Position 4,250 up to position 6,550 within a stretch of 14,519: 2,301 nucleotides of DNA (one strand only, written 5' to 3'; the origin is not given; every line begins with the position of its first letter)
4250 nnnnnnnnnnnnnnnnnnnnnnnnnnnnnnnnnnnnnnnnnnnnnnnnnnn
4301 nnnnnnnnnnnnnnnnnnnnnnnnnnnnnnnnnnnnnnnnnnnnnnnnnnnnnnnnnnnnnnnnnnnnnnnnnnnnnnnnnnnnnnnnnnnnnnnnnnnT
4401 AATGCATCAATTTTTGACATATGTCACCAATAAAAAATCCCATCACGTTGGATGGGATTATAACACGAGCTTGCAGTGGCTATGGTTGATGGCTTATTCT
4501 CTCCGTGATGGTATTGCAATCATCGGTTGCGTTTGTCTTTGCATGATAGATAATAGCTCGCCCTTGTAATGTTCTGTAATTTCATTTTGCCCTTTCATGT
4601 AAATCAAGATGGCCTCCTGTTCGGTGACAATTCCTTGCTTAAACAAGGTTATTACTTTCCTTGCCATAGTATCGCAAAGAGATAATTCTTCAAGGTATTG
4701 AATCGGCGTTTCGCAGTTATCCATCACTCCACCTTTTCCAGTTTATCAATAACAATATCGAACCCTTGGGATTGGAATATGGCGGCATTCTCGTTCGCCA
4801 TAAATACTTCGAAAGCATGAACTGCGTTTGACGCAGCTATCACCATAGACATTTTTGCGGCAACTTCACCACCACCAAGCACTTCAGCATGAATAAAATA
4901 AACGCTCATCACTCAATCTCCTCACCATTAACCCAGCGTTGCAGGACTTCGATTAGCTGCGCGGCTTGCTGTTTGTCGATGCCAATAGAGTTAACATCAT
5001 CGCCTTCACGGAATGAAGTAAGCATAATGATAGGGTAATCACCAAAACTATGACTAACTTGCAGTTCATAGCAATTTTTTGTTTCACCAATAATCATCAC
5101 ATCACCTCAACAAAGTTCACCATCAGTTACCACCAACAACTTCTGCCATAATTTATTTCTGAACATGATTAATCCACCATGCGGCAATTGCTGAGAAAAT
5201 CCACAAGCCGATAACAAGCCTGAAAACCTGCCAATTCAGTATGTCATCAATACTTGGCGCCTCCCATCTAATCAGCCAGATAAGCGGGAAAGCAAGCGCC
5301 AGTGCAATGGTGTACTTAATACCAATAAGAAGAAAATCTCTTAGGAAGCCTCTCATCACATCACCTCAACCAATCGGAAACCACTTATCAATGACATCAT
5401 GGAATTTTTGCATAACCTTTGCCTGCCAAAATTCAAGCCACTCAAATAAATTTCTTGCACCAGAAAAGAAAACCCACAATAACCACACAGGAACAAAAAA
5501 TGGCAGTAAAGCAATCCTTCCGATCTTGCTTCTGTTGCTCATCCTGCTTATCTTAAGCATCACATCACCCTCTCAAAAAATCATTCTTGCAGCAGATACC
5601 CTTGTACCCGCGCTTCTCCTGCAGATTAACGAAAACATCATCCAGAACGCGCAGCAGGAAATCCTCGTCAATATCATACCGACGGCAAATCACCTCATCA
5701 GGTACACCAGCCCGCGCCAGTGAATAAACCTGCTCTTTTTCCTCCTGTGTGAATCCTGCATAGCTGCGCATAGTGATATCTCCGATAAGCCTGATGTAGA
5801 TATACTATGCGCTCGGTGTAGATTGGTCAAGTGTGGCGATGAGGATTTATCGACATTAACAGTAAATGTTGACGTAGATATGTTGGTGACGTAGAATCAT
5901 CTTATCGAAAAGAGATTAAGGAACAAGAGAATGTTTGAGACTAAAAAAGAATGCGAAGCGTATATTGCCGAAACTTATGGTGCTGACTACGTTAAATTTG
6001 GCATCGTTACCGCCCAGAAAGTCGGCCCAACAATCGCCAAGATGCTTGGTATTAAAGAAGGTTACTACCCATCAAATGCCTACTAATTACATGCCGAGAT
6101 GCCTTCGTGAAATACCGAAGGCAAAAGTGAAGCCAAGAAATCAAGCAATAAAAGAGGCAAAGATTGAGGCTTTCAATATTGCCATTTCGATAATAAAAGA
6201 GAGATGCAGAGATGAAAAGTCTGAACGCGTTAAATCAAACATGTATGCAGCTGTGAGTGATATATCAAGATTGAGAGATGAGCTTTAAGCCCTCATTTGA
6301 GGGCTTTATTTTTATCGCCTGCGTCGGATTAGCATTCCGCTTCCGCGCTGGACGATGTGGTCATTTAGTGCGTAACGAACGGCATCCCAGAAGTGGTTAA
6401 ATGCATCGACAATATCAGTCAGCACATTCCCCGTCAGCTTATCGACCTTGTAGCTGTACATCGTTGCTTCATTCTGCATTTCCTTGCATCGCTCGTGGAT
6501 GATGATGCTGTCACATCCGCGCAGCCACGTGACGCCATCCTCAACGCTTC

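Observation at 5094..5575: Repeated translation-initiation module within the six-gene cassette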

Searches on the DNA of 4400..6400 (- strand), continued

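Call 16: get_annotated_region(hit=H36, flank=1500)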
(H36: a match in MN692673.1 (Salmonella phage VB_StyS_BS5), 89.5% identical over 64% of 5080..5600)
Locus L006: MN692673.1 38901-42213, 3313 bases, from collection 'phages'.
description: Salmonella phage VB_StyS_BS5, complete genome.
organism: Salmonella phage VB_StyS_BS5 (NCBI taxid 2686071)
taxonomy: Viruses; Duplodnaviria; Heunggongvirae; Uroviricota; Caudoviricetes; Skatevirus; Skatevirus BS5
host: Salmonella sp.; source: -; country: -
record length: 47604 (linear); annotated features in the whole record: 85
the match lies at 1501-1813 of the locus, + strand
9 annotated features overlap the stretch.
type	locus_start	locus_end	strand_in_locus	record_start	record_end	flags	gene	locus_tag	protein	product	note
CDS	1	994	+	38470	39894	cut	-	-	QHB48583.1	terminase large subunit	-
CDS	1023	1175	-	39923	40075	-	-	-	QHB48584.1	hypothetical protein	-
CDS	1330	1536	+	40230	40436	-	-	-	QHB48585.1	hypothetical protein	-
CDS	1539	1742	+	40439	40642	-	-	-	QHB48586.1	hypothetical protein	-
CDS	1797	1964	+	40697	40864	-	-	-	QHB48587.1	hypothetical protein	-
CDS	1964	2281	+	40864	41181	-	-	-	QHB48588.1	hypothetical protein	-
CDS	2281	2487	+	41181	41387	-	-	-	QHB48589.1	hypothetical protein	-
CDS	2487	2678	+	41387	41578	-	-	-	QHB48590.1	hypothetical protein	-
CDS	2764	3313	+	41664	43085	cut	-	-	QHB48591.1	portal (connector) protein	-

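Call 17: get_annotated_region(hit=H44, flank=1500)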
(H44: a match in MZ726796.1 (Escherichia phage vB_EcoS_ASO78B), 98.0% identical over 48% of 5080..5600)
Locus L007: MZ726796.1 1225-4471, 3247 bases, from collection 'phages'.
description: Escherichia phage vB_EcoS_ASO78B, complete genome.
organism: Escherichia phage vB_EcoS_ASO78B (NCBI taxid 2873449)
taxonomy: Viruses; Duplodnaviria; Heunggongvirae; Uroviricota; Caudoviricetes
host: Escherichia coli O78 Strain ECL23026; source: waste water treatment plant; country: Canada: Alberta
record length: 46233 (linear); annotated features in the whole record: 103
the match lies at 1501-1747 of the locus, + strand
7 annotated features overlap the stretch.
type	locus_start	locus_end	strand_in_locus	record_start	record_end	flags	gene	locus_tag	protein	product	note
CDS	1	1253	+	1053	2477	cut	-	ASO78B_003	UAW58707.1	terminase large subunit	similar to ref |YP_009322716.1| terminase large subunit [Salmonella phage IME207] and less similar to ref ...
CDS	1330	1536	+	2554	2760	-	-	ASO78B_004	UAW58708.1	hypothetical protein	similar to ref |YP_009322717.1| hypothetical protein [Salmonella phage IME207] and partially similar to ref ...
CDS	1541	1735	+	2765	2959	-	-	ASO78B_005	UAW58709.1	hypothetical protein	similar to ref |AYR02302.1| hypothetical protein [Escherichia phage C1]; Region of a membrane-bound protein predicted ...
CDS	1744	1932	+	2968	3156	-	-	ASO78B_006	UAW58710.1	hypothetical protein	similar to |DAE34208.1| hypothetical protein [Siphoviridae sp.] and partially similar to ref |YP_009322720.1| ...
CDS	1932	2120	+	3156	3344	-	-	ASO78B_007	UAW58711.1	hypothetical protein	similar to |ID: DAE34209.1| hypothetical protein [Siphoviridae sp.] and less similar to ref |YP_009322721.1| ...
CDS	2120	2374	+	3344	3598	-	-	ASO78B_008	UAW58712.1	hypothetical protein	partially similar to ref |HAT2610207.1| hypothetical protein [Kluyvera intermedia]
CDS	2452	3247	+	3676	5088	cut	-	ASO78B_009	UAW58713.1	portal protein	similar to ref |YP_009322723.1| hypothetical protein [Salmonella phage IME207] and ref |YP_001742041.1| putative portal ...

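Call 18: get_annotated_region(hit=H45, flank=1500)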
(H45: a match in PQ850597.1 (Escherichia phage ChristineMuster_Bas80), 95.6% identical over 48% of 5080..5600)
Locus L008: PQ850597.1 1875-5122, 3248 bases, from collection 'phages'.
description: Escherichia phage ChristineMuster_Bas80, complete genome.
organism: Escherichia phage ChristineMuster_Bas80 (NCBI taxid 3398407)
taxonomy: Viruses; Duplodnaviria; Heunggongvirae; Uroviricota; Caudoviricetes
host: Escherichia coli; source: sewage plant inflow; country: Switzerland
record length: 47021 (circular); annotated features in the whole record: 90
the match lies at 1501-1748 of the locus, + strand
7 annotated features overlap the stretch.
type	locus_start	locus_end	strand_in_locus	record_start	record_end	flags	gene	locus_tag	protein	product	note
CDS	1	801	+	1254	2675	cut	-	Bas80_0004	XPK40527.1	terminase large subunit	head and packaging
CDS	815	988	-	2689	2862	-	-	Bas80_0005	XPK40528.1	hypothetical protein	-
CDS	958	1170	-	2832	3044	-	-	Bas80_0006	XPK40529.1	hypothetical protein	-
CDS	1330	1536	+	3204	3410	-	-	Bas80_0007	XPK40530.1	hypothetical protein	-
CDS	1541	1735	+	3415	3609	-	-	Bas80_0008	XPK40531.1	hypothetical protein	-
CDS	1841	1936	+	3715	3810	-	-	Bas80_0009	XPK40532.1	hypothetical protein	-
CDS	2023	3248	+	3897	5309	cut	-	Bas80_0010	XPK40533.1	portal protein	head and packaging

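Call 19: get_annotated_region(hit=H46, flank=1500)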
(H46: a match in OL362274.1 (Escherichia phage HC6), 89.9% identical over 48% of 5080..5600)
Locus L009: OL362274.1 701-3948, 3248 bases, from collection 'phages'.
description: Escherichia phage HC6, complete genome.
organism: Escherichia phage HC6 (NCBI taxid 2912292)
taxonomy: Viruses; Duplodnaviria; Heunggongvirae; Uroviricota; Caudoviricetes
host: Escherichia coli; source: raw sewage; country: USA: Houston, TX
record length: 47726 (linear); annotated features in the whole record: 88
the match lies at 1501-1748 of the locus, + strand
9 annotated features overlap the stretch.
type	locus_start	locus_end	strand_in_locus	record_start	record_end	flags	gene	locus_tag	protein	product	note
CDS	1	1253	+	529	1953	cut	-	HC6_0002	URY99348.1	terminase large subunit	-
CDS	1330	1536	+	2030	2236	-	-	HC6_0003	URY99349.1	hypothetical protein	-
CDS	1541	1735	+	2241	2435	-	-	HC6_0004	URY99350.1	hypothetical protein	-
CDS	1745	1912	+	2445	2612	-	-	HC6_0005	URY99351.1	hypothetical protein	-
CDS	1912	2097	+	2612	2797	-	-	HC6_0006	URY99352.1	hypothetical protein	-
CDS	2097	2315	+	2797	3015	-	-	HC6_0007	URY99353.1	hypothetical protein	-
CDS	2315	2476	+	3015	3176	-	-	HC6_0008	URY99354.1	hypothetical protein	-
CDS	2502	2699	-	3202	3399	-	-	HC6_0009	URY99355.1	hypothetical protein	-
CDS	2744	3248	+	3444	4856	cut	-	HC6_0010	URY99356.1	portal (connector) protein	-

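Call 20: get_annotated_region(hit=H39, flank=1500)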
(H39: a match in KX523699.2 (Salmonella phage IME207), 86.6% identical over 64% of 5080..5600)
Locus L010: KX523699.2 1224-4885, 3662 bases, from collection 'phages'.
description: Salmonella phage IME207, complete genome.
organism: Salmonella phage IME207 (NCBI taxid 1873985)
taxonomy: Viruses; Duplodnaviria; Heunggongvirae; Uroviricota; Caudoviricetes; Shuimuvirus; Shuimuvirus IME207
host: Klebsiella pneumoniae; source: sewage; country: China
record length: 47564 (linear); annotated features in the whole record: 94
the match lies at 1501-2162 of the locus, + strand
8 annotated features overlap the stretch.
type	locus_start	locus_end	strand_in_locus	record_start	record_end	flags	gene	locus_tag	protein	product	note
CDS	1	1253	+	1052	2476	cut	-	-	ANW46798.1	terminase large subunit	-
CDS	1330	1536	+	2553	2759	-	-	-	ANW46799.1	hypothetical protein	-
CDS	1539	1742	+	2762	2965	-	-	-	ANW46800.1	hypothetical protein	-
CDS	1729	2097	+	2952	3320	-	-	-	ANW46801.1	hypothetical protein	-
CDS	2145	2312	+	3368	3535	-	-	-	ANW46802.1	hypothetical protein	-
CDS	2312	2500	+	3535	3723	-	-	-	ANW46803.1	hypothetical protein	-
CDS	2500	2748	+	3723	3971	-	-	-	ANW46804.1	hypothetical protein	-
CDS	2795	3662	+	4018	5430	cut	-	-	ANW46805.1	hypothetical protein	-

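Call 21: get_annotated_region(hit=H41, flank=1500)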
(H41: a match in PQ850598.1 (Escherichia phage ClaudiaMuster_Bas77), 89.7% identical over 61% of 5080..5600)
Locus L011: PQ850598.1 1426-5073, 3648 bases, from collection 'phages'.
description: Escherichia phage ClaudiaMuster_Bas77, complete genome.
organism: Escherichia phage ClaudiaMuster_Bas77 (NCBI taxid 3398408)
taxonomy: Viruses; Duplodnaviria; Heunggongvirae; Uroviricota; Caudoviricetes
host: Escherichia coli; source: sewage plant inflow; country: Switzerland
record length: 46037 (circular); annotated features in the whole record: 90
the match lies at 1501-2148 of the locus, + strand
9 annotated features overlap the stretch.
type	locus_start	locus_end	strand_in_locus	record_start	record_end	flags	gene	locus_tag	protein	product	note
CDS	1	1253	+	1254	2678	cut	-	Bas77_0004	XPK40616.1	terminase large subunit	head and packaging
CDS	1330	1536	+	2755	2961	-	-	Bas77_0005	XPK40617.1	hypothetical protein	-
CDS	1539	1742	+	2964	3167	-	-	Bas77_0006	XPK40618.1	hypothetical protein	-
CDS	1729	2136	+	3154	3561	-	-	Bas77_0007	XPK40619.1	hypothetical protein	-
CDS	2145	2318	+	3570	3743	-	-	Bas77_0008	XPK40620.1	hypothetical protein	-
CDS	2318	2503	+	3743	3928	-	-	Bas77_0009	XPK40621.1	hypothetical protein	-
CDS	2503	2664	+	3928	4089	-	-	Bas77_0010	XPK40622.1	hypothetical protein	-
CDS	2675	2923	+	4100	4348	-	-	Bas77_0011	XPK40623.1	hypothetical protein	-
CDS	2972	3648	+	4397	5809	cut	-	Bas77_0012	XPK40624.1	portal protein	head and packaging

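Call 22: get_annotated_region(hit=H52, flank=1500)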
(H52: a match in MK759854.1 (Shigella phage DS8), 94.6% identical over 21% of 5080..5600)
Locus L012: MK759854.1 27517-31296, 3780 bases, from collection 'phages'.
description: Shigella phage DS8, complete genome.
organism: Shigella phage DS8 (NCBI taxid 2565502)
taxonomy: Viruses; Duplodnaviria; Heunggongvirae; Uroviricota; Caudoviricetes; Deseoctovirus; Deseoctovirus DS8
host: Shigella flexneri strain ATCC 29903; source: -; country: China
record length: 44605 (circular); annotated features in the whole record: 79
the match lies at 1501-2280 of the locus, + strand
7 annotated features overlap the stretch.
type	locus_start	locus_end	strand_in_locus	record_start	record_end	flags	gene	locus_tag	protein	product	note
CDS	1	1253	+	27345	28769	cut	-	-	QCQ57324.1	terminase large subunit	Initiation of packaging of double-stranded viral DNA involves the specific interaction of the prohead with viral DNA in ...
CDS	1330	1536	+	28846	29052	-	-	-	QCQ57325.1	hypothetical protein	-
CDS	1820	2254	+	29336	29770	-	-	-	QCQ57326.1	hypothetical protein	-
CDS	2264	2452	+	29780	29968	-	-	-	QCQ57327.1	hypothetical protein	-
CDS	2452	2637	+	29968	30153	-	-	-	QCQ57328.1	hypothetical protein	-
CDS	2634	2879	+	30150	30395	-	-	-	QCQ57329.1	hypothetical protein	-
CDS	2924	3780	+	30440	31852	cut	-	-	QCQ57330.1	hypothetical protein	-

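Call 23: get_annotated_region(hit=H54, flank=1500)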
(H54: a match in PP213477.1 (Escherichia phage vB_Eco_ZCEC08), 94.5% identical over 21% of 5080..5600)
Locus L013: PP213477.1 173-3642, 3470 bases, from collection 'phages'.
description: Escherichia phage vB_Eco_ZCEC08, complete genome.
organism: Escherichia phage vB_Eco_ZCEC08 (NCBI taxid 3117423)
taxonomy: Viruses; Duplodnaviria; Heunggongvirae; Uroviricota; Caudoviricetes
host: Escherichia coli; source: sewage sample; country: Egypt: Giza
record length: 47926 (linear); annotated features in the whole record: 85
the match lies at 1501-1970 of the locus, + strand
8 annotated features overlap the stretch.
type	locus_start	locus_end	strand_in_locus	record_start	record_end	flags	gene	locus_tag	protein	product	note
CDS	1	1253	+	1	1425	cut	-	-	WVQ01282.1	terminase large subunit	-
CDS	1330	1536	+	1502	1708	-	-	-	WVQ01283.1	hypothetical protein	-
CDS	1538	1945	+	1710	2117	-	-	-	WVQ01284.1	hypothetical protein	-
CDS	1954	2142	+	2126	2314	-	-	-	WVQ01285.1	hypothetical protein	-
CDS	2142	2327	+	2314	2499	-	-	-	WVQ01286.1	hypothetical protein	-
CDS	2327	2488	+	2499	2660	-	-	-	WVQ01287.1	hypothetical protein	-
CDS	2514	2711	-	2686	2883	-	-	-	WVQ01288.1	hypothetical protein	-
CDS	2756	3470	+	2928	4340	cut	-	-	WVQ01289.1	portal (connector) protein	-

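Call 24: get_annotated_region(hit=H55, flank=1500)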
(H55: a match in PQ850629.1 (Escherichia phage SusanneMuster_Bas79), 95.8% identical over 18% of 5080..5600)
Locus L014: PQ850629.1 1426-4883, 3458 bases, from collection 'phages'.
description: Escherichia phage SusanneMuster_Bas79, complete genome.
organism: Escherichia phage SusanneMuster_Bas79 (NCBI taxid 3398436)
taxonomy: Viruses; Duplodnaviria; Heunggongvirae; Uroviricota; Caudoviricetes
host: Escherichia coli; source: sewage plant inflow; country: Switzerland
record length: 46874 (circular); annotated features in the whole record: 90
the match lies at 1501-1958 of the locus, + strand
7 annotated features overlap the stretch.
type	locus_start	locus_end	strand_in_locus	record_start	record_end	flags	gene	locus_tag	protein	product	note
CDS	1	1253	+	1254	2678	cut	-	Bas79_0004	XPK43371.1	terminase large subunit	head and packaging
CDS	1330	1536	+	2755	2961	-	-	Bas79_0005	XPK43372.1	hypothetical protein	-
CDS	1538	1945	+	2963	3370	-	-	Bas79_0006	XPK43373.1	hypothetical protein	-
CDS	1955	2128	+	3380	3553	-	-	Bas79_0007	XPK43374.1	hypothetical protein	-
CDS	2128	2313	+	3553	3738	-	-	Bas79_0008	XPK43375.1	hypothetical protein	-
CDS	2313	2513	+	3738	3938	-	-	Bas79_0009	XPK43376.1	hypothetical protein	-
CDS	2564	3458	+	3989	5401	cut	-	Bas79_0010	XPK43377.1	portal protein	head and packaging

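Call 25: get_annotated_region(hit=H56, flank=2500)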
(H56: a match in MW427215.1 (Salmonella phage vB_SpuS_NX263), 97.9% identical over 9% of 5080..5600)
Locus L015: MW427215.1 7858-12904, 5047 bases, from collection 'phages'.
description: Salmonella phage vB_SpuS_NX263, complete genome.
organism: Salmonella phage vB_SpuS_NX263 (NCBI taxid 2801497)
taxonomy: Viruses; Duplodnaviria; Heunggongvirae; Uroviricota; Caudoviricetes
host: Salmonella enterica subsp. enterica serovar Pullorum; source: -; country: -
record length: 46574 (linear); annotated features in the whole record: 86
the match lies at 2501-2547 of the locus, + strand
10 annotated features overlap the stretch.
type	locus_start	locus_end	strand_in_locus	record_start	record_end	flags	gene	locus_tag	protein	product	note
CDS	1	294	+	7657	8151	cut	-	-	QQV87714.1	endonuclease protein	-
CDS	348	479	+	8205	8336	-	-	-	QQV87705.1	hypothetical protein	-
CDS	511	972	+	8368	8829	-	-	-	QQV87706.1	terminase small subunit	-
CDS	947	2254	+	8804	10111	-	-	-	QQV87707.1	terminase large subunit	-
CDS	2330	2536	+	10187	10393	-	-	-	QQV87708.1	hypothetical protein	-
CDS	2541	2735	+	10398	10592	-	-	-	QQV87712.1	replicase polyprotein 1ab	-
CDS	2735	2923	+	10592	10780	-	-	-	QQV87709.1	hypothetical protein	-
CDS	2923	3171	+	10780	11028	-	-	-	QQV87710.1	hypothetical protein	-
CDS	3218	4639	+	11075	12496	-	-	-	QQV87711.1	portal (connector) protein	-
CDS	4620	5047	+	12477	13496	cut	-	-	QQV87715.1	hypothetical protein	-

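Call 26: get_annotated_region(hit=H68, flank=2500)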
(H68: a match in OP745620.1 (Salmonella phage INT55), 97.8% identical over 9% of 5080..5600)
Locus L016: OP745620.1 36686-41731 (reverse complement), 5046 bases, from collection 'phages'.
description: Salmonella phage INT55, complete genome.
organism: Salmonella phage INT55 (NCBI taxid 3003234)
taxonomy: Viruses; Duplodnaviria; Heunggongvirae; Uroviricota; Caudoviricetes; Skatevirus
host: Salmonella sp.; source: -; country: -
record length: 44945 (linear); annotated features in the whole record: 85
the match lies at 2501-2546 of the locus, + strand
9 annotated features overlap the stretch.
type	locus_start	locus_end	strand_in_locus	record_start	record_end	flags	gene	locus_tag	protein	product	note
CDS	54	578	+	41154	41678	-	-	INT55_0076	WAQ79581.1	HNH endonuclease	-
CDS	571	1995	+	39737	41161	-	-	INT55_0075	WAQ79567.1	terminase large subunit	-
CDS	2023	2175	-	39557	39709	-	-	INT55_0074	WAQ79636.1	hypothetical protein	-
CDS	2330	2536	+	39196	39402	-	-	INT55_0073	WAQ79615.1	hypothetical protein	-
CDS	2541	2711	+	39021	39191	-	-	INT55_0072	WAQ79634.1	hypothetical protein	-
CDS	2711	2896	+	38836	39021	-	-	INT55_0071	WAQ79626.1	hypothetical protein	-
CDS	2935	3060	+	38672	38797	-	-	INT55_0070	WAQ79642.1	hypothetical protein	-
CDS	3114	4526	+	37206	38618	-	-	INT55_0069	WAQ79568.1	hypothetical protein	-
CDS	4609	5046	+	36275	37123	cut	-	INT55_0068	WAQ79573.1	hypothetical protein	-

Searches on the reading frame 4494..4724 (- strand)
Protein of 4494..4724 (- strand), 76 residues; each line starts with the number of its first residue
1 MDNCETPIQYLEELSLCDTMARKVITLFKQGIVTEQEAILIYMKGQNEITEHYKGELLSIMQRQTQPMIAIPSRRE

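Call 37: search_protein_families(library=phrogs, proteins=[window:4494-4724:-], max_evalue=0.01)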
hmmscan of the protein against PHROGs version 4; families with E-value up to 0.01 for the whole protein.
window:4494-4724:- (76 aa): 0 families

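Call 38: search_protein_families(library=pfam, proteins=[window:4494-4724:-], max_evalue=0.1)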
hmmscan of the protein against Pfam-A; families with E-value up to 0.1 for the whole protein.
window:4494-4724:- (76 aa): 0 families

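Call 63: search_dna_similar(query=window:4494-4724:-, collection=phages, mode=protein, max_rows=25, max_evalue=0.001)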
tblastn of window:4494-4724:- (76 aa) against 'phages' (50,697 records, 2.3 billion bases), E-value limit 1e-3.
No match.

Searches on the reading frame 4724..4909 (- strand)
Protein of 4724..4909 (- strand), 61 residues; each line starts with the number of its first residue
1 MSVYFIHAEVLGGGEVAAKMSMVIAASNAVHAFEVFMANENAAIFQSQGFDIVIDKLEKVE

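Call 37: search_protein_families(library=phrogs, proteins=[window:4724-4909:-], max_evalue=0.01)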
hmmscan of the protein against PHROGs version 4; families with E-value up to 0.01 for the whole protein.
window:4724-4909:- (61 aa): 1 family
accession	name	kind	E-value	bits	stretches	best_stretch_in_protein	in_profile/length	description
phrog_26739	-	unknown function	2e-19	70.8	1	1-61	1-62/62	-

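Call 38: search_protein_families(library=pfam, proteins=[window:4724-4909:-], max_evalue=0.1)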
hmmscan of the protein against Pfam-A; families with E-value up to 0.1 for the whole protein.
window:4724-4909:- (61 aa): 0 families

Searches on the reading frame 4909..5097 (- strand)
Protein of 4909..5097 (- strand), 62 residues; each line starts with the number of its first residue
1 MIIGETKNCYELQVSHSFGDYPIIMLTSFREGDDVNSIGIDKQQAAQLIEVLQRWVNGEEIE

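Call 37: search_protein_families(library=phrogs, proteins=[window:4909-5097:-], max_evalue=0.01)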
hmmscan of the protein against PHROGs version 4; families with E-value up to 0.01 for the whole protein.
window:4909-5097:- (62 aa): 1 family
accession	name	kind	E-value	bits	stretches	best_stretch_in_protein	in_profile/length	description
phrog_13627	-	unknown function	1.9e-18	67.5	1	1-62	1-55/55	-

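Call 38: search_protein_families(library=pfam, proteins=[window:4909-5097:-], max_evalue=0.1)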
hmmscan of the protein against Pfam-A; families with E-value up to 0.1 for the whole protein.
window:4909-5097:- (62 aa): 1 family
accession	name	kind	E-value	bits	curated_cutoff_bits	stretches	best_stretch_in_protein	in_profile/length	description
PF22295.1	DUF6967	-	0.0041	17.4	27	1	13-57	22-64/65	Family of unknown function (DUF6967)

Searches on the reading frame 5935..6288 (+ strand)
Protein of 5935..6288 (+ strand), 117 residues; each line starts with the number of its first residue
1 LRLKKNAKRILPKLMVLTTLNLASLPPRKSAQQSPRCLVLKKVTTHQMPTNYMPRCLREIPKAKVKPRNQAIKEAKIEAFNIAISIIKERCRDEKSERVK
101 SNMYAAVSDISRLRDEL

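Call 37: search_protein_families(library=phrogs, proteins=[window:5935-6288:+], max_evalue=0.01)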
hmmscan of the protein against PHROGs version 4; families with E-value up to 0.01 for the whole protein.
window:5935-6288:+ (117 aa): 1 family
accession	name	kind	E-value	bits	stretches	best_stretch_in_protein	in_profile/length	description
phrog_5305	-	unknown function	8.6e-25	87.7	1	49-117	2-71/71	-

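Call 38: search_protein_families(library=pfam, proteins=[window:5935-6288:+], max_evalue=0.1)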
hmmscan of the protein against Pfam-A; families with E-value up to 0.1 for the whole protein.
window:5935-6288:+ (117 aa): 1 family
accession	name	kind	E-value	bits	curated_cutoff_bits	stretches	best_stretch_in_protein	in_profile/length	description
PF03879.20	Cgr1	-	0.016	16.1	32.5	1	45-106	26-86/108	Cgr1 family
